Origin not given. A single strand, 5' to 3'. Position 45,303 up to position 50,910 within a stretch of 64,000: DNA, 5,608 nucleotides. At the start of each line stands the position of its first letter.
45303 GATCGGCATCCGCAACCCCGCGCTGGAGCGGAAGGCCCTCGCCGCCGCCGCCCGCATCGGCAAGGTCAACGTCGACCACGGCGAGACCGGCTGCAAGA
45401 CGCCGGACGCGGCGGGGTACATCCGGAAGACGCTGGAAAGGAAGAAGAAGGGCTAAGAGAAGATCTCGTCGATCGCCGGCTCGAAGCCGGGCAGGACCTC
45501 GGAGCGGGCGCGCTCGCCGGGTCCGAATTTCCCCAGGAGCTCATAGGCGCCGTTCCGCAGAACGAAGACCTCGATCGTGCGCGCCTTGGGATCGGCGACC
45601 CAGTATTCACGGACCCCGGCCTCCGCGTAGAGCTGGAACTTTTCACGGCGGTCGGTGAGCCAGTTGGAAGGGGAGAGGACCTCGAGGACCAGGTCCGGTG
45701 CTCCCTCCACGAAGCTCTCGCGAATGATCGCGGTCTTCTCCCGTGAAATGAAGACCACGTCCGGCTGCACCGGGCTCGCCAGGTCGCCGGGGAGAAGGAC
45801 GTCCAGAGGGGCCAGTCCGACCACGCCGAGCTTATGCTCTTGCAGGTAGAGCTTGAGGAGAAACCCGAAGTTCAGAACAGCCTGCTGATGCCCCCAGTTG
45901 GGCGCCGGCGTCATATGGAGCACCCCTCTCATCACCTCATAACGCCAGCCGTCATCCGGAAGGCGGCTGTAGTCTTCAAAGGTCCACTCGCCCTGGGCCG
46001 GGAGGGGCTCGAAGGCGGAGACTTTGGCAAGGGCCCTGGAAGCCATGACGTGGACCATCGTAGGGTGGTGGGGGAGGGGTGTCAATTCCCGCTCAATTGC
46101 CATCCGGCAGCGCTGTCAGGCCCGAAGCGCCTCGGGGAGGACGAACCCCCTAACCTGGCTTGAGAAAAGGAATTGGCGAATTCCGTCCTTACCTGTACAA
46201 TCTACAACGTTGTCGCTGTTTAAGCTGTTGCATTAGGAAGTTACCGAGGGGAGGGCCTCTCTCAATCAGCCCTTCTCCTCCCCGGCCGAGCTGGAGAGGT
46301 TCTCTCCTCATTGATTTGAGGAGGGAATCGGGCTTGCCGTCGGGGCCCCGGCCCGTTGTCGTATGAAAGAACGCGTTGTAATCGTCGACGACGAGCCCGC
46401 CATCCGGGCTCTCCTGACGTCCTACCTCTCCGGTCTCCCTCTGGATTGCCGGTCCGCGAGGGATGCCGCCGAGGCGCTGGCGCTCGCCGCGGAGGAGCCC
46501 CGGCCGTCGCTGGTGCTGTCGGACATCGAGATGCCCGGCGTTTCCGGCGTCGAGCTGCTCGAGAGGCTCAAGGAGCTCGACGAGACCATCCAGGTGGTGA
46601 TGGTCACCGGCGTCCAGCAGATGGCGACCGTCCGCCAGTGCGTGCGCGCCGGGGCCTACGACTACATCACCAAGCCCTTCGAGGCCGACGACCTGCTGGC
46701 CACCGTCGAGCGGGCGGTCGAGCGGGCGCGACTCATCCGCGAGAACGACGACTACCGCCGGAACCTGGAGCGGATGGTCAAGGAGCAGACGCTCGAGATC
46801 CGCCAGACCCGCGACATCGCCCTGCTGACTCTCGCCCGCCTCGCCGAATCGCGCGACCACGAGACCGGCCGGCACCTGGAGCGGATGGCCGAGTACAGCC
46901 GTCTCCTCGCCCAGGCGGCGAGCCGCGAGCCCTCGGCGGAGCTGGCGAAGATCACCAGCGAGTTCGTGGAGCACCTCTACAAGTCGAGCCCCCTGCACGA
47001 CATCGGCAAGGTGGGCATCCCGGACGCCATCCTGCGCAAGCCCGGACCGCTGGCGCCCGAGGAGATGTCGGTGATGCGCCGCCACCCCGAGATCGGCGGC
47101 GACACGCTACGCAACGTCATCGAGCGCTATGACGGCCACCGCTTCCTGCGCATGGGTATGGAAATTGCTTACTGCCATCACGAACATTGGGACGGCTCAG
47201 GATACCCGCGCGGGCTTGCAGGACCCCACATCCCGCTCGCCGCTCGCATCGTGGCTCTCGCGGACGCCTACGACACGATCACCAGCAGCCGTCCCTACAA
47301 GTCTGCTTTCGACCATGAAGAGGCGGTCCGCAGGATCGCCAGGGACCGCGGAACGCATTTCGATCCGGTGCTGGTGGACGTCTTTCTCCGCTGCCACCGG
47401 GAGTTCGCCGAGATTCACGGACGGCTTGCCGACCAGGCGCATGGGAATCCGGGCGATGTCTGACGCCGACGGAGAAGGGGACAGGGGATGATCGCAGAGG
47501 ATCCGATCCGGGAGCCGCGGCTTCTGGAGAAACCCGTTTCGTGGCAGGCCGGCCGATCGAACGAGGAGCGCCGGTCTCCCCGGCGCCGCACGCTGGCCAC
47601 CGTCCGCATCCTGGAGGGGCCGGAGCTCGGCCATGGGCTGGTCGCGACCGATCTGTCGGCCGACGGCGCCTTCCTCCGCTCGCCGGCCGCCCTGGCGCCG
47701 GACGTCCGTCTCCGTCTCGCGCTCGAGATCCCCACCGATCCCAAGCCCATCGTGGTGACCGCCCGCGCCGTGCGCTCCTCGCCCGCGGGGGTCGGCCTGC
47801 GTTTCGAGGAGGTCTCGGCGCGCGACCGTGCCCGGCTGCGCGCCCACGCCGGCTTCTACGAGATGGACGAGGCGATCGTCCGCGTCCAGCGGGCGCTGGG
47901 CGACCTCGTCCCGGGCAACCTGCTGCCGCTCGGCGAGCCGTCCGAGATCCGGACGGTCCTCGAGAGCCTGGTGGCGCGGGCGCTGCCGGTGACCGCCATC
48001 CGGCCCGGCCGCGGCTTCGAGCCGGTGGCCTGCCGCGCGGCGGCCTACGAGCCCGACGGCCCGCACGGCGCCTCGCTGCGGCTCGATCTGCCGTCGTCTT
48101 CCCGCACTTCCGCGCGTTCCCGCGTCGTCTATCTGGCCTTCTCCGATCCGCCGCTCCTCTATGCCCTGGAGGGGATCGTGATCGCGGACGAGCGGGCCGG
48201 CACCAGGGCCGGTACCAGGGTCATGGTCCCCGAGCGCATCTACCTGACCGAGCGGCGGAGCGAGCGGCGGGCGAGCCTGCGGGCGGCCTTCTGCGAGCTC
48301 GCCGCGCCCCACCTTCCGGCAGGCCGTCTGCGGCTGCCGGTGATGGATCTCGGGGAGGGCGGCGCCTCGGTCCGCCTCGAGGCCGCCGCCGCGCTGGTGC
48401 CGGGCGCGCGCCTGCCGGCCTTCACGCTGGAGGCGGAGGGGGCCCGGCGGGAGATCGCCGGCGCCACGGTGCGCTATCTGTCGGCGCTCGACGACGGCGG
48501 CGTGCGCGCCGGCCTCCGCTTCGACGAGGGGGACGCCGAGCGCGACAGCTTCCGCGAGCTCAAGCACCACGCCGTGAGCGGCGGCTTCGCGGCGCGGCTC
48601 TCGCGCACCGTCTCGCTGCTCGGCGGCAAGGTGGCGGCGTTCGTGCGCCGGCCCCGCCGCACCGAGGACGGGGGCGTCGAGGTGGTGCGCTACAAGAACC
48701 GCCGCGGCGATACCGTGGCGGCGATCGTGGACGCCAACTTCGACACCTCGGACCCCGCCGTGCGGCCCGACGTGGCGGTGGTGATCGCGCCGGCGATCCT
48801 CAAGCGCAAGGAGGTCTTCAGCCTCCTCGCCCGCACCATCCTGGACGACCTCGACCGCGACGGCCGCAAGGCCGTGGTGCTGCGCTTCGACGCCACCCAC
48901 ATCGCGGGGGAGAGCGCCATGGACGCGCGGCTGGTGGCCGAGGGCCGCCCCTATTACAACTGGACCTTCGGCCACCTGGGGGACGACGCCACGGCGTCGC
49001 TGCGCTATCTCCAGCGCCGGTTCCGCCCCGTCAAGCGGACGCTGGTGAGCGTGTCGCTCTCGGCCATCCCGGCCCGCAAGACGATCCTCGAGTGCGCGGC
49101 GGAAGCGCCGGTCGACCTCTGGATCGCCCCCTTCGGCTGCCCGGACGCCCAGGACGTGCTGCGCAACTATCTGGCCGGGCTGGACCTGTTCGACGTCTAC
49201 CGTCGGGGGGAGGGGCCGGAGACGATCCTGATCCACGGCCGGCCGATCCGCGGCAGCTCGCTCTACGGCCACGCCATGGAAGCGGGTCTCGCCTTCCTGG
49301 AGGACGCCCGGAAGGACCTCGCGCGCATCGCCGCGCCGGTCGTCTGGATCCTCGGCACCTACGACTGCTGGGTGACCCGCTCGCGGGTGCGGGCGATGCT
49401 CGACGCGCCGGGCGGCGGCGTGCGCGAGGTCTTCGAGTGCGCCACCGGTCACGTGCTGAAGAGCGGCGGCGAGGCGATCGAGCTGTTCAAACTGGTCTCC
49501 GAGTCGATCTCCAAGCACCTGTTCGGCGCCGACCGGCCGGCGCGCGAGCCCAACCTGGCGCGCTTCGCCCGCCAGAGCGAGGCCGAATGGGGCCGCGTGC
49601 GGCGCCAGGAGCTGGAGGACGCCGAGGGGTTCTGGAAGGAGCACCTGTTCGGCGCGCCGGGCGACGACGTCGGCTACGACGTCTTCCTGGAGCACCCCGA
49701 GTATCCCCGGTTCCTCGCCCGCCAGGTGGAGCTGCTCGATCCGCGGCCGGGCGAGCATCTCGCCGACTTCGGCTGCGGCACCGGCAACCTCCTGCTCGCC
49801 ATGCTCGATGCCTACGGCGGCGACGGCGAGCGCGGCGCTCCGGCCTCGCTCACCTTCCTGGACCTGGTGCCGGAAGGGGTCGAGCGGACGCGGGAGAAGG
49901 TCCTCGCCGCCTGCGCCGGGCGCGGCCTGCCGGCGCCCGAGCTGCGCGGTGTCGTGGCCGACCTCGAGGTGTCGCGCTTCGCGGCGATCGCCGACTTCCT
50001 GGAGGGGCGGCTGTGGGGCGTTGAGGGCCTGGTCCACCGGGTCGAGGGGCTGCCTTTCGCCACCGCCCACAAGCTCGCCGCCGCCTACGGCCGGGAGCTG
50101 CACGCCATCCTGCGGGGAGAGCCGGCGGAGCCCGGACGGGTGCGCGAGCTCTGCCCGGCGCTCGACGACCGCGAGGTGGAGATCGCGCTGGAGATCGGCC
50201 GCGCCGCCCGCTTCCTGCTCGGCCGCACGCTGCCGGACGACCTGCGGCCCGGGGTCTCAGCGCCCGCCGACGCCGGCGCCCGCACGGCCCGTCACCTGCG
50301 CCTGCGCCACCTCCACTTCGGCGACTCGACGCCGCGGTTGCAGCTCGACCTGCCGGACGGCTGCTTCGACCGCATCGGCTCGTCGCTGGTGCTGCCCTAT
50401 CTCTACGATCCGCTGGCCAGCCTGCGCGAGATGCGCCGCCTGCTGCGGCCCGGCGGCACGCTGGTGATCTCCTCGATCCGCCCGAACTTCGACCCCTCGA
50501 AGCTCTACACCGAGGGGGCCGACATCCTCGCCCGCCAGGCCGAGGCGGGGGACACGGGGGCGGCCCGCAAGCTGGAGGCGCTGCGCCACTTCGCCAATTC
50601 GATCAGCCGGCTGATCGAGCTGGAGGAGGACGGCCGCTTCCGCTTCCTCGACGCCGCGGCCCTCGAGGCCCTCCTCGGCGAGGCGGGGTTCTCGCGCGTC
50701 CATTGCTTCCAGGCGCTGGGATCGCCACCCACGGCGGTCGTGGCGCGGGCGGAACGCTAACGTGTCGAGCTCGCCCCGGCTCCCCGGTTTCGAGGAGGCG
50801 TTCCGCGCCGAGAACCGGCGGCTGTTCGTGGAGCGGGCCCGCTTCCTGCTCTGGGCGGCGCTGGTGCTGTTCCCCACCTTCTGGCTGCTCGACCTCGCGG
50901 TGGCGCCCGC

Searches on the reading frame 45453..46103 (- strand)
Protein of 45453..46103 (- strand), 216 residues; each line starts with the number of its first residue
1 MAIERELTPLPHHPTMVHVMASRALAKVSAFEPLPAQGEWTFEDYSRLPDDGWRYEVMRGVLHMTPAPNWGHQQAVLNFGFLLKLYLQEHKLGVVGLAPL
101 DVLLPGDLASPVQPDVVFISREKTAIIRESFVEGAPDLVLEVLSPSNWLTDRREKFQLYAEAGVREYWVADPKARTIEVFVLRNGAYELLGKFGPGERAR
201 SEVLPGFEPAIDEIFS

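Call 10: search_protein_families(library=pfam, proteins=[window:45453-46103:-], max_evalue=0.001)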
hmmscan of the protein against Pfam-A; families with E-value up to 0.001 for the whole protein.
window:45453-46103:- (216 aa): 1 family
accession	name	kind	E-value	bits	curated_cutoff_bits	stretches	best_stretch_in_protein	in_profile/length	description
PF05685.18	Uma2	-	6.9e-39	133.5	27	1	42-208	1-168/172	Putative restriction endonuclease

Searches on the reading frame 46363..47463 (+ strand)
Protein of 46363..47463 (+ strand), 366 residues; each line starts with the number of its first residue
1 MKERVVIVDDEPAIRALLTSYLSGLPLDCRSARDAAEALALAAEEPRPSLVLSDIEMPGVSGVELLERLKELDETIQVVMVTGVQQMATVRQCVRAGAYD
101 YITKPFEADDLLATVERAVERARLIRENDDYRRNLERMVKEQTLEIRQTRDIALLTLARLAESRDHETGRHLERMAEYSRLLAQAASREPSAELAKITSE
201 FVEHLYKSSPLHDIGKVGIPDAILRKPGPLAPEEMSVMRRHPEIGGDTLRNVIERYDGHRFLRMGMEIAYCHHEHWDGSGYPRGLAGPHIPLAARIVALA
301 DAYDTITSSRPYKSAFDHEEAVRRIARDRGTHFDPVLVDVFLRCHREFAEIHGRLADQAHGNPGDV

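Call 10: search_protein_families(library=pfam, proteins=[window:46363-47463:+], max_evalue=0.001)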
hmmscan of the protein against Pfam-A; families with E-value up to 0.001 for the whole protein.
window:46363-47463:+ (366 aa): 3 families
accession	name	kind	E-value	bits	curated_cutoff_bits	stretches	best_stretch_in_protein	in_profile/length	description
PF13487.12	HD_5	-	2.1e-31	109.4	27.2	1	159-336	5-169/170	HD domain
PF00072.30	Response_reg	-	1.2e-28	99.9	30.2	1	5-115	1-110/111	Response regulator receiver domain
PF01966.28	HD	-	1.3e-16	61.4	22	1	169-305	2-115/116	HD domain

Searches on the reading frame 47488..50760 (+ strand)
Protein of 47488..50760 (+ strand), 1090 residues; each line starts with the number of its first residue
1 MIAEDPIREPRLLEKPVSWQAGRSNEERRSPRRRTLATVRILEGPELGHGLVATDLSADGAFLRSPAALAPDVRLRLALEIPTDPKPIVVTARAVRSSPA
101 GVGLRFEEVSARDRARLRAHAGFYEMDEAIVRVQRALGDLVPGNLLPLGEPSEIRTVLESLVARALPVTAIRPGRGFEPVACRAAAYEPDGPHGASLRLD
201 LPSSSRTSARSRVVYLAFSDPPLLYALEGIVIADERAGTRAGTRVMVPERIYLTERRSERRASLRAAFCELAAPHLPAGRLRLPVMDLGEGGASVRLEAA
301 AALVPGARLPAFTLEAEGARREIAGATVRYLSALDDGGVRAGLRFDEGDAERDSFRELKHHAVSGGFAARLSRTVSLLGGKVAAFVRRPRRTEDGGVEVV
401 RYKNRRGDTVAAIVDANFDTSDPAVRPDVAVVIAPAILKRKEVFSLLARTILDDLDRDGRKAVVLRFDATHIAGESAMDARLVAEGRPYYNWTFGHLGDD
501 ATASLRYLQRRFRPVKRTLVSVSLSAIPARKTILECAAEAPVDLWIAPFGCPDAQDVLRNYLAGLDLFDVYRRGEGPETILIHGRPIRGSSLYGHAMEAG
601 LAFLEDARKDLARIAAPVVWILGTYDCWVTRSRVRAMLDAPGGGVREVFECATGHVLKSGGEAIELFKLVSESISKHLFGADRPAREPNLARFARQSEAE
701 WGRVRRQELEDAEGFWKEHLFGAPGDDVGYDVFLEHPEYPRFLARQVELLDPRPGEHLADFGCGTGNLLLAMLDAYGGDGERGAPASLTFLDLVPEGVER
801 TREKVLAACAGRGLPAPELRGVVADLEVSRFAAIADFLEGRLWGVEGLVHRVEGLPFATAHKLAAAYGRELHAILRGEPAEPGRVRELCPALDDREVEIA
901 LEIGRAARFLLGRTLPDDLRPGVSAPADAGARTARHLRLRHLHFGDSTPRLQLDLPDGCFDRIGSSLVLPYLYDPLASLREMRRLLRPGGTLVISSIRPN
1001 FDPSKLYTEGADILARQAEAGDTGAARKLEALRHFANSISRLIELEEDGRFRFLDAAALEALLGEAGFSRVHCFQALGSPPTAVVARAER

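Call 11: search_protein_families(library=pfam, proteins=[window:47488-50760:+], max_evalue=0.001)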
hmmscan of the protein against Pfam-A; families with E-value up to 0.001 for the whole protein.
window:47488-50760:+ (1090 aa): 7 families
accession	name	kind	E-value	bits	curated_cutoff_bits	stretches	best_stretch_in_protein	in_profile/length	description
PF07238.19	PilZ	-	1.7e-17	64.1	22.5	1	27-120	2-99/102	PilZ domain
PF13489.12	Methyltransf_23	-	1.8e-10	41.2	27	1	740-1071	6-162/164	Methyltransferase domain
PF08241.18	Methyltransf_11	-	6.2e-10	40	21.2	1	952-994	53-95/95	Methyltransferase domain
PF13847.12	Methyltransf_31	-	6.3e-09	36.1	27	1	953-998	69-113/145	Methyltransferase domain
PF08242.18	Methyltransf_12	-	3.5e-08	34.5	30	0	930-992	36-98/98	Methyltransferase domain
PF13649.12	Methyltransf_25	-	7.9e-08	33.3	27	0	951-990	56-97/97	Methyltransferase domain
PF01209.24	Ubie_methyltran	-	0.00016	21.5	20.1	0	952-994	109-151/233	ubiE/COQ5 methyltransferase family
